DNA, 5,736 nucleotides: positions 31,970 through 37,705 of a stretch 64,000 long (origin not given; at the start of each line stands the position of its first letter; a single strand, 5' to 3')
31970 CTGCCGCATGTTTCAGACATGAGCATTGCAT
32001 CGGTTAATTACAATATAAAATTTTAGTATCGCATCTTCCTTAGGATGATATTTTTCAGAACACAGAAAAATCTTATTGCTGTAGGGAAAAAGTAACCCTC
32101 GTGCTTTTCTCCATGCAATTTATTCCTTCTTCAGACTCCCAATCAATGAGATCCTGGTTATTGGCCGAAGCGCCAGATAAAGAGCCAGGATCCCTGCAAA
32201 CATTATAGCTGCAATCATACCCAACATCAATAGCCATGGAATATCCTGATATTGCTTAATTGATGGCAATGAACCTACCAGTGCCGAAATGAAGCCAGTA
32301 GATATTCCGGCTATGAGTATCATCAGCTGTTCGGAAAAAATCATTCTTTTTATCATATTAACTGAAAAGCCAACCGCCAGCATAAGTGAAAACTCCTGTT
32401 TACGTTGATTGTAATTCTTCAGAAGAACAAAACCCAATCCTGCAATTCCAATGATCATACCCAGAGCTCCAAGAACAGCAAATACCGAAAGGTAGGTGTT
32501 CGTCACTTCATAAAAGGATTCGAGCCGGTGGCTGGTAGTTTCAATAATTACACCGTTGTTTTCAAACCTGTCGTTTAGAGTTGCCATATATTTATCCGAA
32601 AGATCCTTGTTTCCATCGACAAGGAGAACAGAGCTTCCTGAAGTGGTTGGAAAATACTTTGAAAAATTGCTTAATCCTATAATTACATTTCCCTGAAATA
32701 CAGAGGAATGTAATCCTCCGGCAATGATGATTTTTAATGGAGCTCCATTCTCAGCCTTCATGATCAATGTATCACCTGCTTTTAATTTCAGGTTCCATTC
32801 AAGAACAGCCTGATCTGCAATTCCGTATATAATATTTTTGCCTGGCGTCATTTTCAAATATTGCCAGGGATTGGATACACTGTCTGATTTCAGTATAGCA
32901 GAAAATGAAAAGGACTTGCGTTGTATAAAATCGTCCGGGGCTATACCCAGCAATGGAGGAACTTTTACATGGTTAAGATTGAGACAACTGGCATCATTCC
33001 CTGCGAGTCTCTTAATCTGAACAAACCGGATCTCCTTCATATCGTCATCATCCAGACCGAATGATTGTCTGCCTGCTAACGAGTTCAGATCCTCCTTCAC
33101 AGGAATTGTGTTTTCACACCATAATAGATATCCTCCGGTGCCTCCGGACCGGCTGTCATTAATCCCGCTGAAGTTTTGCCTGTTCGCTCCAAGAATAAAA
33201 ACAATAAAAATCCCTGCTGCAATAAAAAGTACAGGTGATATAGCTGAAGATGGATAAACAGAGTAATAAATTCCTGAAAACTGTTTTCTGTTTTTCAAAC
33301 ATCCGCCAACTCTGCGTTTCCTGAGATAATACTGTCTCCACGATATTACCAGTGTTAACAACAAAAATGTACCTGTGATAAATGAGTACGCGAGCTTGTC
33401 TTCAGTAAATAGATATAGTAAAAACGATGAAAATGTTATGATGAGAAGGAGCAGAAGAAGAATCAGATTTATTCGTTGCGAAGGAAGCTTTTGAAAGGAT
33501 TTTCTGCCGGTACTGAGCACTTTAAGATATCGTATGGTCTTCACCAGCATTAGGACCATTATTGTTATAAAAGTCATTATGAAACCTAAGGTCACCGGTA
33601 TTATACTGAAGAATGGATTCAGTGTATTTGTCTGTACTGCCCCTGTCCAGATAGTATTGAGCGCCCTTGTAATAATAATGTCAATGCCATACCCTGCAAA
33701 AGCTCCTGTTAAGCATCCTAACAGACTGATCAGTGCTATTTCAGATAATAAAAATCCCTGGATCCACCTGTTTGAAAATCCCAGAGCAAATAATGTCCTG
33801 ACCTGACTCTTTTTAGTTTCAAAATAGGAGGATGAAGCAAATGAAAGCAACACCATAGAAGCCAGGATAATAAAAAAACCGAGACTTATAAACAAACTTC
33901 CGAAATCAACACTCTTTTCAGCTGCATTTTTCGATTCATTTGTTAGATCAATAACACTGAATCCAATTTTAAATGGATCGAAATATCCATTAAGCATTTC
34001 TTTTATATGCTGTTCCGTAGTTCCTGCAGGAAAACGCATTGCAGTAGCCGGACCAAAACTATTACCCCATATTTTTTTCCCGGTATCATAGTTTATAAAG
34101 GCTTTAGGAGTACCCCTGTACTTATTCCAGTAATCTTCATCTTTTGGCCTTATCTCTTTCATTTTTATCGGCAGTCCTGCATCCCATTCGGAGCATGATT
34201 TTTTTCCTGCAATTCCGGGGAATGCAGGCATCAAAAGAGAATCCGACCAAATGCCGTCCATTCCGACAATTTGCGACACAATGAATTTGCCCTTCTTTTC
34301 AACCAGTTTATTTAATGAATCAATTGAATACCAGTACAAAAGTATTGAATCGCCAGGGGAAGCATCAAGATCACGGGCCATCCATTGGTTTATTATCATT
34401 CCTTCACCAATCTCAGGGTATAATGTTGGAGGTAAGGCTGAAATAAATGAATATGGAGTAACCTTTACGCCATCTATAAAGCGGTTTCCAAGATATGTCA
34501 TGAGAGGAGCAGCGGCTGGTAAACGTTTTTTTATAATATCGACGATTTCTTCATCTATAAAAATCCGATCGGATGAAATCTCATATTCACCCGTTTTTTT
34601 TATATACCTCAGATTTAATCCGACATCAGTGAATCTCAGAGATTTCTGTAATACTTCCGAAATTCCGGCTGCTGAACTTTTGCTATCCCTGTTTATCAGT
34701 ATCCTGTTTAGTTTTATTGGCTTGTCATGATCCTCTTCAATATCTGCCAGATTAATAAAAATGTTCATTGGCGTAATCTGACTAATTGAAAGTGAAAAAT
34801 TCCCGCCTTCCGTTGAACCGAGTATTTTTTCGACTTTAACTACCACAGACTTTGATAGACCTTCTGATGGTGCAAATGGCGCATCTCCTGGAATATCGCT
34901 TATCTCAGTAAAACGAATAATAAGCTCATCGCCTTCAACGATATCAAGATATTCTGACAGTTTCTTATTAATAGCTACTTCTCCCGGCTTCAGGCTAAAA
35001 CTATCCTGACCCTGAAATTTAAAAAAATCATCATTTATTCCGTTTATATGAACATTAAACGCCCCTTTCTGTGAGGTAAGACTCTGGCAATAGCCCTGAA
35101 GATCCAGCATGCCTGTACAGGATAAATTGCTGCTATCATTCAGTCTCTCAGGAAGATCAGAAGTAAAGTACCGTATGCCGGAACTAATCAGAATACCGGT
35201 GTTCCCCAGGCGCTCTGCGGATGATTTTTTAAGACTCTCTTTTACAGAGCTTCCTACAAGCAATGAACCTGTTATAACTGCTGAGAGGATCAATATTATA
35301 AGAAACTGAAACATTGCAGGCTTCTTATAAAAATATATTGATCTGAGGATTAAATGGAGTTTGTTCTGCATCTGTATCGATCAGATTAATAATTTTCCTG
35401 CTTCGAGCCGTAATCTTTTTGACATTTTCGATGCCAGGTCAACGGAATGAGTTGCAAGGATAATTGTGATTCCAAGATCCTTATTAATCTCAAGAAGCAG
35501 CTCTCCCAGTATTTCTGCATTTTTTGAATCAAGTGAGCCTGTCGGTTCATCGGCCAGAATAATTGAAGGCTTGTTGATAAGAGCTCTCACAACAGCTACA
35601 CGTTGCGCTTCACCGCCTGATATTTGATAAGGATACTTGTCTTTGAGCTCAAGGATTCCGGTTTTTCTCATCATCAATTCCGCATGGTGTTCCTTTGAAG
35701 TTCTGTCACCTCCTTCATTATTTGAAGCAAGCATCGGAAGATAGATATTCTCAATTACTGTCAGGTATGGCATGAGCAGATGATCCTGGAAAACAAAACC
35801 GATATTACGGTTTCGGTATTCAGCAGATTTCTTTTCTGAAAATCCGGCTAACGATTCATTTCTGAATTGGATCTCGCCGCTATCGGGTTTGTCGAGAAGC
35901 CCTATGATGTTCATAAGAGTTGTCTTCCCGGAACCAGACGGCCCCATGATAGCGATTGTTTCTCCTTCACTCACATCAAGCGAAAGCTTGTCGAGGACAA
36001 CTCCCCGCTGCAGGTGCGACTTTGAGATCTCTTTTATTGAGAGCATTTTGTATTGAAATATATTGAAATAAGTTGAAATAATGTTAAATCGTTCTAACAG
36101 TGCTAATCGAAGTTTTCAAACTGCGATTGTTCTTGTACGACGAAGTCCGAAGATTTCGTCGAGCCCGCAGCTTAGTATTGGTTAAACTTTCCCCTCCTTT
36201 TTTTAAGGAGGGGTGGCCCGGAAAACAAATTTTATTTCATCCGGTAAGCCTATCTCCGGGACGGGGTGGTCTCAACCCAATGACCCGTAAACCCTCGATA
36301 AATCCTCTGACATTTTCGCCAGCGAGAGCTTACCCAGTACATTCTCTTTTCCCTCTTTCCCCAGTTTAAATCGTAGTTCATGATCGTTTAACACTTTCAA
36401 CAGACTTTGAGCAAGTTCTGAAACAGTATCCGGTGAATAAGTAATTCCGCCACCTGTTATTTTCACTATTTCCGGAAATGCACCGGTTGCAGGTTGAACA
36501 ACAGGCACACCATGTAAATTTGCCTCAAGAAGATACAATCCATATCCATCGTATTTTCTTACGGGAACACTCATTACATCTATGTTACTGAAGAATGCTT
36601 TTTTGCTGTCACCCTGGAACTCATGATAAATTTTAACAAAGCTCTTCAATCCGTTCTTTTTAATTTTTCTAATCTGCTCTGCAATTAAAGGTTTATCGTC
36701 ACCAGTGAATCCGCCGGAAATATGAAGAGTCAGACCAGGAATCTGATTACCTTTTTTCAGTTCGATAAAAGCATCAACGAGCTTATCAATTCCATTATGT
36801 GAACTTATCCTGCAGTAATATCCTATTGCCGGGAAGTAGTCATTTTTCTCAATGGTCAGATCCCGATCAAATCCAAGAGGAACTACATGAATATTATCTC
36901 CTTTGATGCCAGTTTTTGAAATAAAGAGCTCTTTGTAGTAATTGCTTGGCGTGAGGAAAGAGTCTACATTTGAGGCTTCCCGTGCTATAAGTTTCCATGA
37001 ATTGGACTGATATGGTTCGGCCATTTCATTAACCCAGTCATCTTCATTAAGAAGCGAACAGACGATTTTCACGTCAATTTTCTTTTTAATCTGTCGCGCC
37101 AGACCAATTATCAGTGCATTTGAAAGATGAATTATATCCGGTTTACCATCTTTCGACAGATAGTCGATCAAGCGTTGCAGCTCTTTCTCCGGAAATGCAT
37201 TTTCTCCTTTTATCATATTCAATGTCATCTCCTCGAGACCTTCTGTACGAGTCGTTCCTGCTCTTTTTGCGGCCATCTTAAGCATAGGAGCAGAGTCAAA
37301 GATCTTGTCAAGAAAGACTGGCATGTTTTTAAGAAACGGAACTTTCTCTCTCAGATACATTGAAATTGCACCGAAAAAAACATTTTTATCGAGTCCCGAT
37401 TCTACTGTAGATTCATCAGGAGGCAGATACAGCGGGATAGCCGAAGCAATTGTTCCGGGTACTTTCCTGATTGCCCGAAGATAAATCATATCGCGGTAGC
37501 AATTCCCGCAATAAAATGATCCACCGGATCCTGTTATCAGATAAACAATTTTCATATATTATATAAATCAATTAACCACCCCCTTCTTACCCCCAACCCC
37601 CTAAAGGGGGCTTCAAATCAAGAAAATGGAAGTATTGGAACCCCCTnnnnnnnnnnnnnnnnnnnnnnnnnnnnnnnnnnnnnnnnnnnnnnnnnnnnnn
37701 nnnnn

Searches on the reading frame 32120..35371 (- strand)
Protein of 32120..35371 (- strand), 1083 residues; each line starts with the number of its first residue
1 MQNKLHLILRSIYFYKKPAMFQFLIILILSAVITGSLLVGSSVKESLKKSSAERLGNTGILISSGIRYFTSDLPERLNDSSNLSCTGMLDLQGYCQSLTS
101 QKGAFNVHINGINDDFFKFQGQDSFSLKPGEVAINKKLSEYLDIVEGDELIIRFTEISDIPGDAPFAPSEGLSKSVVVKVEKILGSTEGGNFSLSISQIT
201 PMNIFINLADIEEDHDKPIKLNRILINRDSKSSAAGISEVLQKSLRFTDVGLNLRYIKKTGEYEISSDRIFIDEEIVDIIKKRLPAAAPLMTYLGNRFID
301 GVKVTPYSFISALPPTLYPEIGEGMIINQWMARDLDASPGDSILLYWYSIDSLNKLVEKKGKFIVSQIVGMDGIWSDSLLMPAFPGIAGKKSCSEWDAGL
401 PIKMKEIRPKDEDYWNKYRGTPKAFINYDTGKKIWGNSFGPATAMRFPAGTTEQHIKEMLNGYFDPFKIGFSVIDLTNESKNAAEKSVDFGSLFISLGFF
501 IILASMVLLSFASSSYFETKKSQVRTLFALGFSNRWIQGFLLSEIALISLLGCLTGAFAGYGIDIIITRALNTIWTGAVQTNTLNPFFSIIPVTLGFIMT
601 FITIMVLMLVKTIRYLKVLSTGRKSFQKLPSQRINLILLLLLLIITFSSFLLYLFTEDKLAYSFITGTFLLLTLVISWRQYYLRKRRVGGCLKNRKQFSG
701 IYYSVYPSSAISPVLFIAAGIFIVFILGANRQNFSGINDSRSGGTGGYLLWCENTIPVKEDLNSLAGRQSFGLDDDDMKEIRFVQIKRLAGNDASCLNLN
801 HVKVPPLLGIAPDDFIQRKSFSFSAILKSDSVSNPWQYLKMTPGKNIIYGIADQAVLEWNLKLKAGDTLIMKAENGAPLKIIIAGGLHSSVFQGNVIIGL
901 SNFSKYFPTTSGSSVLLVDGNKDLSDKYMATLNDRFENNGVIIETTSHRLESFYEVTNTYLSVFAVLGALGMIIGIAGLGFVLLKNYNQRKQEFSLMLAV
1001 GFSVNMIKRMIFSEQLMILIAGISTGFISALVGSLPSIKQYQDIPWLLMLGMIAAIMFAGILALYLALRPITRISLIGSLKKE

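Call 42: search_protein_families(library=ncbifam, proteins=[window:32120-35371:-], max_evalue=0.001)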
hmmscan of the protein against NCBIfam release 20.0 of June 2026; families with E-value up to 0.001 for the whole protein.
window:32120-35371:- (1083 aa): 2 families
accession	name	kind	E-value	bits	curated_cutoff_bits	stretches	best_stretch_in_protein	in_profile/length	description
NF041854.1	ABC_perm_YbbP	equivalog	2.2e-07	29.2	999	1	415-686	165-431/806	putative ABC transporter permease subunit YbbP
TIGR03434.1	ADOP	subfamily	5e-07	28.2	622.3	1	944-1082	661-802/803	ADOP family duplicated permease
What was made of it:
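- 32120..35371 (-): 1083-aa duplicated FtsX-type permease. Conserved member of the cassette. Weak YbbP and ADOP hits (call 42).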

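Call 54: search_protein_families(library=pfam, proteins=[window:32120-35371:-], max_evalue=0.00001)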
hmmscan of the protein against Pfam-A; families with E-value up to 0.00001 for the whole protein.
window:32120-35371:- (1083 aa): 1 family
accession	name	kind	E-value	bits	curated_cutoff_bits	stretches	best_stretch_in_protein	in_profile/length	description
PF02687.27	FtsX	-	3.5e-14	53.3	25.5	2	496-612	2-115/120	FtsX-like permease C-terminal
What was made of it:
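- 32120..35371 (-): Pfam FtsX in two stretches (call 54).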

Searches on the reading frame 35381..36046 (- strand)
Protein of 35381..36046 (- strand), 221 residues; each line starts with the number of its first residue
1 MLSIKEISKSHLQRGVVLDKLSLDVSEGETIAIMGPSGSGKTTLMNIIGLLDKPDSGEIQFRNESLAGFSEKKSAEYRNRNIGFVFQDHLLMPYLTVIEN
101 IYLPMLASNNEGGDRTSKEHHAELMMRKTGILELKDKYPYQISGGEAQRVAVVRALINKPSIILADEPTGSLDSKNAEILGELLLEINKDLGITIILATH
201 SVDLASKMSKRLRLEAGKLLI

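Call 42: search_protein_families(library=ncbifam, proteins=[window:35381-36046:-], max_evalue=0.001)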
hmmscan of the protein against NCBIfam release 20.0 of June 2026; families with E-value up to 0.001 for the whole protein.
window:35381-36046:- (221 aa): 188 families (the best 25 are shown)
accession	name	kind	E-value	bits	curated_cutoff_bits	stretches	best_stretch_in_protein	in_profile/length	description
TIGR02211.1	LolD_lipo_ex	equivalog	2.7e-64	216.7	307.75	1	14-219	17-219/221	lipoprotein-releasing ABC transporter ATP-binding protein LolD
TIGR03608.1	L_ocin_972_ABC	subfamily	3.7e-59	199.6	254.85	1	4-212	1-204/206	putative bacteriocin export ABC transporter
NF008639.0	PRK11629.1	equivalog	2.9e-54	183.9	360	1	16-219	24-224/234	lipoprotein-releasing ABC transporter ATP-binding protein LolD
NF038007.1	ABC_ATP_DarD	equivalog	8.5e-53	179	375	1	1-218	1-217/218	darobactin export ABC transporter ATP-binding protein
NF007879.0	PRK10584.1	equivalog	6.8e-52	176.4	336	1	17-219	25-224/228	putative ABC transporter ATP-binding protein YbbA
TIGR02673.1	FtsE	equivalog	2.2e-51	174.6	264.85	1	1-217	1-213/214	cell division ATP-binding protein FtsE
TIGR02315.1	ABC_phnC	equivalog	3.7e-49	167.3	266.1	1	1-217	1-222/243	phosphonate ABC transporter ATP-binding protein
TIGR02982.1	heterocyst_DevA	subfamily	1.1e-47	162.5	295.8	1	13-219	16-219/220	ABC exporter ATP-binding subunit, DevA family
TIGR03265.1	PhnT2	equivalog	6.1e-47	160.6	457.7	1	2-212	5-205/353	putative 2-aminoethylphosphonate ABC transporter ATP-binding protein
NF007826.0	PRK10535.1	equivalog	2.5e-45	154.9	966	1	13-219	19-221/648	macrolide ABC transporter ATP-binding protein/permease MacB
NF040933.2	ABC_arch_GlcV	equivalog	2.9e-43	148.1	450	1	5-203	6-203/357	glucose ABC transporter ATP-binding protein GlcV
NF043075.1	MMSYN1_0197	equivalog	1.1e-42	146.3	550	1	2-212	3-203/341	spermidine/putrescine ABC transporter ATP-binding protein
NF040840.2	tungstate_WtpC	equivalog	2.8e-42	145.2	440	1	1-213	1-202/347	tungstate ABC transporter ATP-binding protein WtpC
TIGR01186.1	proV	subfamily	4.7e-42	144.4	326.6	1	18-213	9-201/363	betaine/proline/choline family ABC transporter ATP-binding protein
TIGR00968.1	3a0106s01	subfamily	9.2e-42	143.2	342.75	1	3-213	2-202/237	sulfate ABC transporter ATP-binding protein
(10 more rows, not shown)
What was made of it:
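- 35381..36046 (-): LolD/MacB-type ABC ATPase. Conserved member of the cassette. NCBIfam LolD 2.7e-64, below cut-off (call 42).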

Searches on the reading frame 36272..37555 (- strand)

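Call 42: search_protein_families(library=ncbifam, proteins=[window:36272-37555:-], max_evalue=0.001)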
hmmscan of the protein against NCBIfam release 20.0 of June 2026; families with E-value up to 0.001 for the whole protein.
window:36272-37555:- (427 aa): 15 families
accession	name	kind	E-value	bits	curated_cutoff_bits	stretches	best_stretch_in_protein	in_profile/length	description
TIGR03088.1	stp2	hypoth_equivalog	1.1e-11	44.4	409.05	1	245-424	198-371/374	TIGR03088 family PEP-CTERM/XrtA system glycosyltransferase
NF041876.1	EPS_EpsE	equivalog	1.8e-10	40.6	400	1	222-415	188-385/389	exopolysaccharide biosynthesis GT4 family glycosyltransferase EpsE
NF038295.1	EPS_HpsP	equivalog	1.3e-09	37.5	550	1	238-424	204-385/388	hormogonium polysaccharide biosynthesis glycosyltransferase HpsP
TIGR02149.1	glgA_Coryne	subfamily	1.6e-09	37.4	302.4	1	242-424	205-388/391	glycogen synthase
TIGR03449.1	mycothiol_MshA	equivalog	4.5e-09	35.7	462.5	1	245-424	224-401/406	D-inositol-3-phosphate glycosyltransferase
TIGR03999.1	thiol_BshA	equivalog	5.5e-09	35.4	273.7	1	292-423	242-370/375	N-acetyl-alpha-D-glucosaminyl L-malate synthase BshA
NF053787.1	GlcN_PG_synth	equivalog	3.1e-07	29.6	480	1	335-423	271-356/361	N-acetylglucosaminyl phosphatidylglycerol synthase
TIGR04047.1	MSMEG_0565_glyc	hypoth_equivalog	3.4e-07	29.7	259.85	1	256-393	208-343/373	MSMEG_0565 family glycosyltransferase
NF012028.0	PRK15484.1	subfamily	7.1e-07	28.6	618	1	232-418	186-370/380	lipopolysaccharide N-acetylglucosaminyltransferase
TIGR04063.1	stp3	hypoth_equivalog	3.4e-06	26.2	442.05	1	128-423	82-392/397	TIGR04063 family PEP-CTERM/XrtA system glycosyltransferase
NF007396.0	PRK09922.1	equivalog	4.2e-05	22.6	385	1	124-392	73-327/361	lipopolysaccharide 1,6-galactosyltransferase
NF038298.1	EPS_HpsO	equivalog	5.2e-05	22.2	575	1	336-420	299-381/388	hormogonium polysaccharide biosynthesis glycosyltransferase HpsO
TIGR02468.1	sucrsPsyn_pln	equivalog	8.5e-05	20.5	1143.95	1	336-406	582-652/1051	sucrose-phosphate synthase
NF041139.1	TreT_Thcocales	equivalog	0.00014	20.8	775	1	242-415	230-401/412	trehalose synthase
NF049988.1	MGlcDAGSynMgs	equivalog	0.00024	20.6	400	1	233-408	207-370/398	alpha-monoglucosyldiacylglycerol synthase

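Call 54: search_protein_families(library=pfam, proteins=[window:36272-37555:-], max_evalue=0.00001)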
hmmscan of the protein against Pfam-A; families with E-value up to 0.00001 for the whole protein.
window:36272-37555:- (427 aa): 4 families
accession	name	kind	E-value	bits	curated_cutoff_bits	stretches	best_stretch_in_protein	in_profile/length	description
PF00534.26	Glycos_transf_1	-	2.5e-17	63.4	26.4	1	241-404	15-171/172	Glycosyl transferases group 1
PF13692.12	Glyco_trans_1_4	-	6.9e-15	56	27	1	243-391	3-142/142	Glycosyl transferases group 1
PF13439.12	Glyco_transf_4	-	1.2e-09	38.9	28.5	1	128-232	66-169/170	Glycosyltransferase Family 4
PF13579.12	Glyco_trans_4_4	-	3e-06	28.1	29.7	1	125-228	59-158/158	Glycosyl transferase 4-like domain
